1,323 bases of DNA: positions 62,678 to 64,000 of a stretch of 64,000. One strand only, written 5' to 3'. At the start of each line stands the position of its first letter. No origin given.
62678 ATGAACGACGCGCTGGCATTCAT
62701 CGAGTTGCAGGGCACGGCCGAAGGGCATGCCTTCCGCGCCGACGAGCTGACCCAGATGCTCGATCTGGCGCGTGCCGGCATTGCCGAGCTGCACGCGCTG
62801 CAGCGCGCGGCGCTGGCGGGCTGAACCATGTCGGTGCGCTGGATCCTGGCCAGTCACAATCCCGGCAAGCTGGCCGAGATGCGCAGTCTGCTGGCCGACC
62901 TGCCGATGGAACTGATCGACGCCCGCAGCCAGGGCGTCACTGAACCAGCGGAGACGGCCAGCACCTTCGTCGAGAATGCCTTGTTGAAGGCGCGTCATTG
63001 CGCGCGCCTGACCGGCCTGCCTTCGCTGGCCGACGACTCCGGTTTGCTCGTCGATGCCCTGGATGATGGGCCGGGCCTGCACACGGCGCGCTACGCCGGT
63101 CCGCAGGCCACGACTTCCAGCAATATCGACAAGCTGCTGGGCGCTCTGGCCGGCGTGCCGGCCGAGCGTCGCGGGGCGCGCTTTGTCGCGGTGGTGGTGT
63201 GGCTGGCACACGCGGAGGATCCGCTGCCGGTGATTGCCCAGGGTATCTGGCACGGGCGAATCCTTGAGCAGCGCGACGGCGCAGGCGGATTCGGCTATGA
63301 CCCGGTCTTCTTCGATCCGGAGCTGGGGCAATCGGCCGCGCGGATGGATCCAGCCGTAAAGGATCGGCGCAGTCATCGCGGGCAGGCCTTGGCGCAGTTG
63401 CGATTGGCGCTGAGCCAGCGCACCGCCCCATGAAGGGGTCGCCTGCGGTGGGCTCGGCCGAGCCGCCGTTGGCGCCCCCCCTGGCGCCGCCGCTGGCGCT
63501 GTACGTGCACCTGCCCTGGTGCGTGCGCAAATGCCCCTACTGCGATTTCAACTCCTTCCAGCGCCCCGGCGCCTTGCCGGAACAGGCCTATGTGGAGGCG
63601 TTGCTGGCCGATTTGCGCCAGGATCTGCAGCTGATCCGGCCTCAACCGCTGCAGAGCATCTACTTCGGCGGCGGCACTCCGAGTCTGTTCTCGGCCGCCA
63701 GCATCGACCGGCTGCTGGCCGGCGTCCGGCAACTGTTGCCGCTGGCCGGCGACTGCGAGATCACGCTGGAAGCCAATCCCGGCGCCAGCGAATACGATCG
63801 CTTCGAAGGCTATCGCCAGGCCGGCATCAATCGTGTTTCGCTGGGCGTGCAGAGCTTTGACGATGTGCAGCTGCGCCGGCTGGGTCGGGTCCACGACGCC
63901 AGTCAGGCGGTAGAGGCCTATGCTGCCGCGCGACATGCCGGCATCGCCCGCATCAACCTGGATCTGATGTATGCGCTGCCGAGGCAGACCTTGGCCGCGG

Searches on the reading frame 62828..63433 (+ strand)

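Call 22: search_protein_families(library=pfam, proteins=[window:62828-63433:+], max_evalue=0.001)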
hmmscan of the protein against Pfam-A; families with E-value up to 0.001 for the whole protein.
window:62828-63433:+ (201 aa): 1 family
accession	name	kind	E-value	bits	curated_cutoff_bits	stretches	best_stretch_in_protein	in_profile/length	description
PF01725.21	Ham1p_like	-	3e-54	184.2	22.5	1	6-192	2-184/186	Ham1 family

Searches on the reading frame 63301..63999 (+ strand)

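Call 22: search_protein_families(library=pfam, proteins=[window:63301-63999:+], max_evalue=0.001)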
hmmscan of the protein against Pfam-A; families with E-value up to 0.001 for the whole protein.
window:63301-63999:+ (233 aa): 1 family
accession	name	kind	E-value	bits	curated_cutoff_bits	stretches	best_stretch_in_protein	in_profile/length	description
PF04055.27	Radical_SAM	-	5.5e-23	82.4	29.5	1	68-231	1-156/166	Radical SAM superfamily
